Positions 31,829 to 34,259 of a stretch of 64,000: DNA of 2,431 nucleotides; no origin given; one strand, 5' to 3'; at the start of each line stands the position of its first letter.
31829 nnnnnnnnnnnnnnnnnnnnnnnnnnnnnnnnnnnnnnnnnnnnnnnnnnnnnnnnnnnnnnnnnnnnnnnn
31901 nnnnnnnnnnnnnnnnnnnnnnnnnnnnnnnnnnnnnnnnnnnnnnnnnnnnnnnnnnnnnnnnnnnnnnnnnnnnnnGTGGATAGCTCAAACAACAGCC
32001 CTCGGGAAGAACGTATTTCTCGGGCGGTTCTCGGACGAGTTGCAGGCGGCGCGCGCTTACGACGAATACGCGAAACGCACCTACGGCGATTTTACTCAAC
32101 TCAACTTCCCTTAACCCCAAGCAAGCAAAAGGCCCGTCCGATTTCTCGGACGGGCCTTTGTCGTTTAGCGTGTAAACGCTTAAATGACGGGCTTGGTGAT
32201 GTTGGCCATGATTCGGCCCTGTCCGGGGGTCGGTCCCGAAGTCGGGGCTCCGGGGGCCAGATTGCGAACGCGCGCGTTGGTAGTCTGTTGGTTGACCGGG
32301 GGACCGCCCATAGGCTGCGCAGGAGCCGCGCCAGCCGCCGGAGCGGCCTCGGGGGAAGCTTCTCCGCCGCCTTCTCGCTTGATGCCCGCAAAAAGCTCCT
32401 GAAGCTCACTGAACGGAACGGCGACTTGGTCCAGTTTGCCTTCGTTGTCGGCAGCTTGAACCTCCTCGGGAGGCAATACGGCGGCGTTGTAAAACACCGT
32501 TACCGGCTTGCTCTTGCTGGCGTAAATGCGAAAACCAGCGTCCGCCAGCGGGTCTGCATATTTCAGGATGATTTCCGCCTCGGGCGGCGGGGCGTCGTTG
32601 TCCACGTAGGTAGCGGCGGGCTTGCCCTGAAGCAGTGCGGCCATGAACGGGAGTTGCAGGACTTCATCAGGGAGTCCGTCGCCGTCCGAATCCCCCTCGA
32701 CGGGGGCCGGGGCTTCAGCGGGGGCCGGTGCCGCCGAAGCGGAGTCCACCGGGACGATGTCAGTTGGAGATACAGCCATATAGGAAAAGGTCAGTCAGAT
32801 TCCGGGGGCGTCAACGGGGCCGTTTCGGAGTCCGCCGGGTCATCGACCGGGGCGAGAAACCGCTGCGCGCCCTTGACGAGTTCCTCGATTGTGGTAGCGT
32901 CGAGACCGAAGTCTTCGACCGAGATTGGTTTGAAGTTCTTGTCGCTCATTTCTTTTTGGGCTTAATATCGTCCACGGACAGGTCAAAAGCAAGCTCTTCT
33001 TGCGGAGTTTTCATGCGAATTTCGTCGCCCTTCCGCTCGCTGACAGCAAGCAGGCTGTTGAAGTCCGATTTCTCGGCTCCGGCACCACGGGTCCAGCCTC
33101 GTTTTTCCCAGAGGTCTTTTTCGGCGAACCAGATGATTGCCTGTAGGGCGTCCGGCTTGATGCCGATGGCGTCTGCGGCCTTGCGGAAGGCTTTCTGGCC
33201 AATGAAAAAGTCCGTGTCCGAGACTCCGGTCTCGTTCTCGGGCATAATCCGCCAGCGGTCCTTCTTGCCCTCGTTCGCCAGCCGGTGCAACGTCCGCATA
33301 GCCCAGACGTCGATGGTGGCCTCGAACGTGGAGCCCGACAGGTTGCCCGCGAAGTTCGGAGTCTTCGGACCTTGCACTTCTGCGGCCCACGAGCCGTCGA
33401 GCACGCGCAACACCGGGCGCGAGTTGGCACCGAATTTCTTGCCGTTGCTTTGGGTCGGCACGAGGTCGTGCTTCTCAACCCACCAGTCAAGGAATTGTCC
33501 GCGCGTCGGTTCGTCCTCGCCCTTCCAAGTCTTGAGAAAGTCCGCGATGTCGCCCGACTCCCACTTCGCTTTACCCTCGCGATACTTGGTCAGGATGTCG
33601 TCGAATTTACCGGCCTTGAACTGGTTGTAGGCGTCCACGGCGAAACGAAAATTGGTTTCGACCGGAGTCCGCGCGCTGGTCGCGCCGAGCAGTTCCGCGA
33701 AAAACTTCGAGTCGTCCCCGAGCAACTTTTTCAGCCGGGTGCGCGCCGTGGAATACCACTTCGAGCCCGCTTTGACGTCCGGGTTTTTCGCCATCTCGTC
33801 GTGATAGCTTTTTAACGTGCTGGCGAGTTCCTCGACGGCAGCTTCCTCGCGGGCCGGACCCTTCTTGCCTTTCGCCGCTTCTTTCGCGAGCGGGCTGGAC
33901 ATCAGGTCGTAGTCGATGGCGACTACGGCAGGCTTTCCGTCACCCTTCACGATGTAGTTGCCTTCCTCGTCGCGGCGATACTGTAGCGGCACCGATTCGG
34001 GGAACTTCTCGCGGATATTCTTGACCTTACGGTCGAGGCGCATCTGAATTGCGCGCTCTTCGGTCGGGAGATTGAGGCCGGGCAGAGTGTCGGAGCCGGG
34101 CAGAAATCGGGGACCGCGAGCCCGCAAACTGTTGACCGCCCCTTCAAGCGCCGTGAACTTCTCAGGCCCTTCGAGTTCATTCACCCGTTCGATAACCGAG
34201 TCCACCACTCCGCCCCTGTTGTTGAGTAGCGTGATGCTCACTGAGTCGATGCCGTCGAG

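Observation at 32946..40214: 2422-aa polyvalent virion protein combining HExxH, GNAT-like and unassigned conserved blocks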

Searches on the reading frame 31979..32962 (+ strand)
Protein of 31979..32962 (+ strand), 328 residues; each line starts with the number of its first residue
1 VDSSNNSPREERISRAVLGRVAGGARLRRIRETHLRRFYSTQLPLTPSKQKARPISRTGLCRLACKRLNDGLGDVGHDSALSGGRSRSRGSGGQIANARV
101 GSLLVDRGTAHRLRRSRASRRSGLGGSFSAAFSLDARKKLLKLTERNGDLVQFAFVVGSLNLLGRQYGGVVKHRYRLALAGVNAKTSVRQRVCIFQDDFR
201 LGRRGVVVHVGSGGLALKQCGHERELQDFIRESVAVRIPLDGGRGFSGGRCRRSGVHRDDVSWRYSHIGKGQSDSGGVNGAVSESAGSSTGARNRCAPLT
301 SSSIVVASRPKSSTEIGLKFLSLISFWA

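Call 8: search_protein_families(library=phrogs, proteins=[window:31979-32962:+], max_evalue=0.001)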
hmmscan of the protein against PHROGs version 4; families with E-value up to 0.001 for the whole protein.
window:31979-32962:+ (328 aa): 0 families

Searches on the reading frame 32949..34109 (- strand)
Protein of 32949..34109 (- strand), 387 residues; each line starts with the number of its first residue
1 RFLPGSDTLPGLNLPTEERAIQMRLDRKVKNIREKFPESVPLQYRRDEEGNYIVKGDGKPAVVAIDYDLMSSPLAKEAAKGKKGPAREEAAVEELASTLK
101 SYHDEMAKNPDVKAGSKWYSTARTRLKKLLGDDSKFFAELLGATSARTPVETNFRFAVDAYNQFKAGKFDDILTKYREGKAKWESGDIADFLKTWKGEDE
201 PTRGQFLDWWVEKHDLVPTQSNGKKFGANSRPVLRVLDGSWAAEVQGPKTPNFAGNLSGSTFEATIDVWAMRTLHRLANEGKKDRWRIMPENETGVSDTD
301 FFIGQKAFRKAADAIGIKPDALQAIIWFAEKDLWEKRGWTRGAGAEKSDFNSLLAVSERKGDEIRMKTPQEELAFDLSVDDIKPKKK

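Call 22: search_protein_families(library=pfam, max_evalue=10, proteins=[window:32949-33917:-])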
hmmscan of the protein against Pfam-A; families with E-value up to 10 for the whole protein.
seq(323 aa): 1 family
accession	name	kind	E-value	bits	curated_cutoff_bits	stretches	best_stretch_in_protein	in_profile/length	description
PF23802.1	DUF7178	-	4.3e-15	56.6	27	2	163-265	93-188/193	Family of unknown function (DUF7178)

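Call 53: search_protein_families(library=ncbifam, max_evalue=1, proteins=[window:32949-34109:-])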
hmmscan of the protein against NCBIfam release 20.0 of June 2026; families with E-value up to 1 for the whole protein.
window:32949-34109:- (387 aa): 0 families

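Call 54: search_protein_families(library=phrogs, max_evalue=1, proteins=[window:32949-34109:-])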
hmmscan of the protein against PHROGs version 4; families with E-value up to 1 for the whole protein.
window:32949-34109:- (387 aa): 2 families
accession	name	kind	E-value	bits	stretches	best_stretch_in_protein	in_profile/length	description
phrog_3842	-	unknown function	1.4e-13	52.2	1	235-333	112-203/206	-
phrog_22989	-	unknown function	0.51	11.6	1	252-278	26-51/58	-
